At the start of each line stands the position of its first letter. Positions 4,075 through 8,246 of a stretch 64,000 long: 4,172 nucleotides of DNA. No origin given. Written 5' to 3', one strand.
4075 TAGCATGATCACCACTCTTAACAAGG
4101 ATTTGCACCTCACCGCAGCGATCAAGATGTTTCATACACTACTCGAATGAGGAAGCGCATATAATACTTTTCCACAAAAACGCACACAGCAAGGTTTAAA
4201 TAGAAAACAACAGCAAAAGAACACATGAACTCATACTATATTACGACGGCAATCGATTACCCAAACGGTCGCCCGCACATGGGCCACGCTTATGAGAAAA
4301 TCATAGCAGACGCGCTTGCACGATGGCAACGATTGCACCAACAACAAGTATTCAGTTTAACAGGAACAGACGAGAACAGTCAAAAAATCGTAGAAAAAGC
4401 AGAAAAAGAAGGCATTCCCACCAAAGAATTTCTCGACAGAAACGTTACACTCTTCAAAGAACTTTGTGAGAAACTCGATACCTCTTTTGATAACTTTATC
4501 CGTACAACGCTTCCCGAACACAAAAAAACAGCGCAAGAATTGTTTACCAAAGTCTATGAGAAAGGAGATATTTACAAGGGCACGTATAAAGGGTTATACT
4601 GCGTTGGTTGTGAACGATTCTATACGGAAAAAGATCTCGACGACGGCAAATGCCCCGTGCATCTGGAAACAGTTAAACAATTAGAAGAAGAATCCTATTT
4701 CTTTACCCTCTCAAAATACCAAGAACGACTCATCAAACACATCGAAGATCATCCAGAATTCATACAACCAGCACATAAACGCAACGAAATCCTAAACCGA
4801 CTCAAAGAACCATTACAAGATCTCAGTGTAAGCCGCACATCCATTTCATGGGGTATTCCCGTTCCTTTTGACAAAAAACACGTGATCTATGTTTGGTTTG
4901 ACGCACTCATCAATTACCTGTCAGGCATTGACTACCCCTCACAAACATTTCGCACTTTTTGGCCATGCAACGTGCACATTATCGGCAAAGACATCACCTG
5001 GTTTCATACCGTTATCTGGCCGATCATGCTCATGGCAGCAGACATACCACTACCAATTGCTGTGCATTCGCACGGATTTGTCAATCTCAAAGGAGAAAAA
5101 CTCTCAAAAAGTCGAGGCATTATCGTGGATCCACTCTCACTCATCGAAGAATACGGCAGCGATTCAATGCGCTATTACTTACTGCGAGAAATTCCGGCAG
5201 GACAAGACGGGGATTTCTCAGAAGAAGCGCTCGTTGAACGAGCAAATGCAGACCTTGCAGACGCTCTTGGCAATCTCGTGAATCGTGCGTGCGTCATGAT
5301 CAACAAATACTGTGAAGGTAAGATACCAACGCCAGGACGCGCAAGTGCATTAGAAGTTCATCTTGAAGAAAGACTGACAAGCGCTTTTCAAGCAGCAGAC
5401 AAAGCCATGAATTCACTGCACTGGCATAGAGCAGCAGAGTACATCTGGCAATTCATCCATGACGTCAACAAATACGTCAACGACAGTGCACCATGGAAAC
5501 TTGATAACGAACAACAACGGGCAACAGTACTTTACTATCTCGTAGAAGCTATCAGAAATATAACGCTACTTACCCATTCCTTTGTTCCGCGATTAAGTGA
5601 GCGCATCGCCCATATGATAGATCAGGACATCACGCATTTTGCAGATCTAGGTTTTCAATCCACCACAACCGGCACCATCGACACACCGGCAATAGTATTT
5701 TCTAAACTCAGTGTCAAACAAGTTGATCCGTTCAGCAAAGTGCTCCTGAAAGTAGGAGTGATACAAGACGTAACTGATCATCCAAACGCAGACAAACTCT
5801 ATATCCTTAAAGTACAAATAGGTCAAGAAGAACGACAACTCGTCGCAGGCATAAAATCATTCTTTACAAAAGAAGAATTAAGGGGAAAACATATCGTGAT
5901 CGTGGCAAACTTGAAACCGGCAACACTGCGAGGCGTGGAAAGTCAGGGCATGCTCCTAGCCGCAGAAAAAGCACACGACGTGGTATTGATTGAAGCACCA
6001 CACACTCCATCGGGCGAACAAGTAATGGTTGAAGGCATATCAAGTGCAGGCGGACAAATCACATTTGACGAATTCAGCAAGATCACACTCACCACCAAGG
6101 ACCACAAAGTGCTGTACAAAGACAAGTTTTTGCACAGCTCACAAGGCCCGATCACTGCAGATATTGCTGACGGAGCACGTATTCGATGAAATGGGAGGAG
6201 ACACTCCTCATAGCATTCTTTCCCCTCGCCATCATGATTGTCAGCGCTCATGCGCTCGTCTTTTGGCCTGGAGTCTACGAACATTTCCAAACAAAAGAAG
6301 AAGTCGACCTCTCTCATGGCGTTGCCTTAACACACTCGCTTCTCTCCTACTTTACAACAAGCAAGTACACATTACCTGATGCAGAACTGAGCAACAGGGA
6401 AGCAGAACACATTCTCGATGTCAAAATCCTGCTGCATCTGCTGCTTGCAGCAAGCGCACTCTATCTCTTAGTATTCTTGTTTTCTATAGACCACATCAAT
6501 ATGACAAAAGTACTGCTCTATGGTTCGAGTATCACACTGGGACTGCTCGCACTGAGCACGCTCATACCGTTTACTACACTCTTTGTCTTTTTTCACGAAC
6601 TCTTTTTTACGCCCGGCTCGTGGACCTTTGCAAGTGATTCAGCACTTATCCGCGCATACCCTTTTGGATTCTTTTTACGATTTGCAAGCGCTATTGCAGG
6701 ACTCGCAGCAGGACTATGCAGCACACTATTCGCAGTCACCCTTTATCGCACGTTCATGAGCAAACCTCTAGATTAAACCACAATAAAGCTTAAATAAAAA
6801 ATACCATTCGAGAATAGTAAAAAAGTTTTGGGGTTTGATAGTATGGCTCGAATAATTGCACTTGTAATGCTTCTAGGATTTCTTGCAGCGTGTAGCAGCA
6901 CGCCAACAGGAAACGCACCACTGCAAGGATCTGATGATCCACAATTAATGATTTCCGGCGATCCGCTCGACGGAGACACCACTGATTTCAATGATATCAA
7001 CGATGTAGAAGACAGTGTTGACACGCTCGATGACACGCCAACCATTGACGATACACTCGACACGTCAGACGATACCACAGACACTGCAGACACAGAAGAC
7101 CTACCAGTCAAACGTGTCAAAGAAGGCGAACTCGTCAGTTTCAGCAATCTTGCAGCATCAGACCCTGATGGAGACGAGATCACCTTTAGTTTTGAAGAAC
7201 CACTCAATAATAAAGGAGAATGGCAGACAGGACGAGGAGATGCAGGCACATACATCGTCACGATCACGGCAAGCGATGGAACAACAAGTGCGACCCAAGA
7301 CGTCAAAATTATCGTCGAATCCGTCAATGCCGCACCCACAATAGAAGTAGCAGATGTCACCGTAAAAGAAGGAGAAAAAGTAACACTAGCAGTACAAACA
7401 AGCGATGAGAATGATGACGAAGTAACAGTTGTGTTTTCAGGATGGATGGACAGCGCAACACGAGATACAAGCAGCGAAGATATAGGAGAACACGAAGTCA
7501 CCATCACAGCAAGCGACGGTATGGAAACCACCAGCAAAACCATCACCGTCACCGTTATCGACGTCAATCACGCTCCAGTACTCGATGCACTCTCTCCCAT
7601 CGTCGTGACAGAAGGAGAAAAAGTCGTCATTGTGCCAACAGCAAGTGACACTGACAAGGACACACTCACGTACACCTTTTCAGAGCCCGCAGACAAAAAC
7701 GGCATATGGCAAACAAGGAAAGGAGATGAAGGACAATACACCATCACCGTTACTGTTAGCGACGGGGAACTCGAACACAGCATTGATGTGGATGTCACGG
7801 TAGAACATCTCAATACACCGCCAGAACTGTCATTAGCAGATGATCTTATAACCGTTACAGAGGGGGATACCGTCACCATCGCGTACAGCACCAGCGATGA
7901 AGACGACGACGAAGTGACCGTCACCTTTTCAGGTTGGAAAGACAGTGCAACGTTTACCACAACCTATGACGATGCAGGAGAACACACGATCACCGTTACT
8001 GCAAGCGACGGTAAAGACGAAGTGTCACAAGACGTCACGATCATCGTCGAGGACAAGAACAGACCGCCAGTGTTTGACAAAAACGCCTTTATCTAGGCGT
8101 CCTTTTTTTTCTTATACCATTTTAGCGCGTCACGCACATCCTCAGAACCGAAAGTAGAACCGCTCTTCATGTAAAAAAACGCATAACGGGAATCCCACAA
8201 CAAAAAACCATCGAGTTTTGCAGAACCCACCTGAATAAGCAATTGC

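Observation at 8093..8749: Catalytically degenerate UppS-fold paralog alongside a canonical cis-prenyltransferase (32091-32783)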

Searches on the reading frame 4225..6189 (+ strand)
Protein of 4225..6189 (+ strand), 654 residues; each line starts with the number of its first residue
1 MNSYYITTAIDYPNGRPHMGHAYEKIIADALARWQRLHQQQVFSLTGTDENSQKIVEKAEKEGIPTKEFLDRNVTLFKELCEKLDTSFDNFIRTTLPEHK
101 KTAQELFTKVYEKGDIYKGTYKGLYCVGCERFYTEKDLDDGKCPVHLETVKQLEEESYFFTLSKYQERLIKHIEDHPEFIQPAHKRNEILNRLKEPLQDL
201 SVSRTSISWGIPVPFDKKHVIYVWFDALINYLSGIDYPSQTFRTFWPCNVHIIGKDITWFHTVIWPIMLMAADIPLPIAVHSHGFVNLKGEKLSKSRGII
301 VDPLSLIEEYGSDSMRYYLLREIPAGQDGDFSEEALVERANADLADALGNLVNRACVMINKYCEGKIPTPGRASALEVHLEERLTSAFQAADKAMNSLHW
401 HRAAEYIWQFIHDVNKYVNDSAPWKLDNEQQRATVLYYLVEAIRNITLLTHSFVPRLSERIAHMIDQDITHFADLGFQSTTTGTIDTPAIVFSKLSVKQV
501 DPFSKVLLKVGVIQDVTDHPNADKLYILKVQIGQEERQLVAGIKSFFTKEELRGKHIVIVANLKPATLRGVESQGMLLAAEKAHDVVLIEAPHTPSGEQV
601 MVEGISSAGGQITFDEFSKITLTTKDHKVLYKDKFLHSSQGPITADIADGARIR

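Call 23: search_protein_families(library=pfam, proteins=[window:4225-6189:+], max_evalue=0.01)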
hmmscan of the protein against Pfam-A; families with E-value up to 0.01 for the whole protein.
window:4225-6189:+ (654 aa): 6 families
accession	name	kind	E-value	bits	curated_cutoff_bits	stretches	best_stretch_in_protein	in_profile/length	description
PF09334.17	tRNA-synt_1g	-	4.4e-108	362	20.1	2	137-355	163-390/391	tRNA synthetases class I (M)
PF00133.28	tRNA-synt_1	-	1.5e-29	103.4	22.7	2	218-328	296-410/414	tRNA synthetases class I (I, L, M and V)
PF01588.26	tRNA_bind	-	2.6e-28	98.4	27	1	508-594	1-90/96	Putative tRNA binding domain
PF01406.26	tRNA-synt_1e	-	1.6e-10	41.3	27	1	16-121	22-126/301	tRNA synthetases class I (C) catalytic domain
PF19303.5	Anticodon_3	-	1.1e-07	32.3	23.5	1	367-503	1-143/152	Anticodon binding domain of methionyl tRNA ligase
PF08264.19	Anticodon_1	-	4.3e-06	27.1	25.1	1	381-467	5-95/148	Anticodon-binding domain of tRNA ligase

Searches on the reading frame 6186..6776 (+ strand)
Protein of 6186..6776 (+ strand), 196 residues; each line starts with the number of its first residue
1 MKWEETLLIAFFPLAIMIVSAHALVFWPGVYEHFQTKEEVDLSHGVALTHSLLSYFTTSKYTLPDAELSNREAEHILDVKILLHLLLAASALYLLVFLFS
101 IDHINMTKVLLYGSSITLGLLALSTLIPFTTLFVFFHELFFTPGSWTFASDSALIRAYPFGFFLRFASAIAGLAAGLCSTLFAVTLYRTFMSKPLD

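Call 23: search_protein_families(library=pfam, proteins=[window:6186-6776:+], max_evalue=0.01)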
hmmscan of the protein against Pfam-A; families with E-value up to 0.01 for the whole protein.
window:6186-6776:+ (196 aa): 1 family
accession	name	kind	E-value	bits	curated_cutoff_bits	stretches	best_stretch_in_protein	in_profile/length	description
PF07314.17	Lit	-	1.9e-15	57.8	24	1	8-163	3-176/176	Lipoprotein intramolecular transacylase Lit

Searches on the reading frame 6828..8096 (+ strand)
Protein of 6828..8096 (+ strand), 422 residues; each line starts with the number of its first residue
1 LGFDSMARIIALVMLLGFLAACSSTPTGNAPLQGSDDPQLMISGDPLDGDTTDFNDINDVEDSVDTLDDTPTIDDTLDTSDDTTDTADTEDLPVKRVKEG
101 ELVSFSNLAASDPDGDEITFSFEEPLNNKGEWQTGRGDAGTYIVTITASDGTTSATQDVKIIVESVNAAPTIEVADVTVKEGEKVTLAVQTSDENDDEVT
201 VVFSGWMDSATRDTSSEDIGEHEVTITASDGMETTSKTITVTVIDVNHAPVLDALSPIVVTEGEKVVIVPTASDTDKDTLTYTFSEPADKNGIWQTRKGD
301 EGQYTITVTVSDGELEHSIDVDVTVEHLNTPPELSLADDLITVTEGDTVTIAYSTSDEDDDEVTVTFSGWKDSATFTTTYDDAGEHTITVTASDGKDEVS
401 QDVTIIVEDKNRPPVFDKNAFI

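Call 23: search_protein_families(library=pfam, proteins=[window:6828-8096:+], max_evalue=0.01)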
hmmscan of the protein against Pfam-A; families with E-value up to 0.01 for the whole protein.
window:6828-8096:+ (422 aa): 13 families
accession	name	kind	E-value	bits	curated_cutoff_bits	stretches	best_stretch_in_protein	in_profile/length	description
PF00801.26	PKD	-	5.6e-14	52.3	23.5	2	344-407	12-80/80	PKD domain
PF17963.7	Big_9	-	7.1e-13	49.7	23.6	3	247-323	1-88/89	Bacterial Ig domain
PF18911.6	PKD_4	-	1.8e-11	44.3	27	0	329-400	1-76/85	PKD domain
PF17803.7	Cadherin_4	-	1.4e-07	32.4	25.1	1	238-291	2-58/71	Bacterial cadherin-like domain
PF05345.18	He_PIG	-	6.8e-07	30.1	24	0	250-325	2-95/96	Putative Ig domain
PF19410.4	DUF5980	-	5.7e-06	27.1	27.1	0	191-243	46-93/97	Family of unknown function (DUF5980)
PF07679.22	I-set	-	1.3e-05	25.6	23.7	0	295-323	62-90/90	Immunoglobulin I-set domain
PF18981.6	InlK_D3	-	3.6e-05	24.2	25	0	138-163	48-73/75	Internalin K domain (D3/D4)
PF13927.12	Ig_3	-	5.4e-05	24.1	30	0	171-226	3-61/78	Immunoglobulin domain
PF21027.3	Sde0182_C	-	0.00021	22.3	27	0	104-166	3-66/83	Cellulose-binding protein Sde0182, C-terminal domain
PF23522.1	Microp_apicomplexa_12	-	0.00039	21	27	0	316-382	20-84/91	Apicomplexa microprotein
PF09741.14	DUF2045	-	0.0057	16.5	25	0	175-208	145-178/231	Uncharacterized conserved protein (DUF2045)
PF23722.1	Beta-sand_DEX1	-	0.0067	17.4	27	0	362-414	40-89/99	DEX1 beta-sandwich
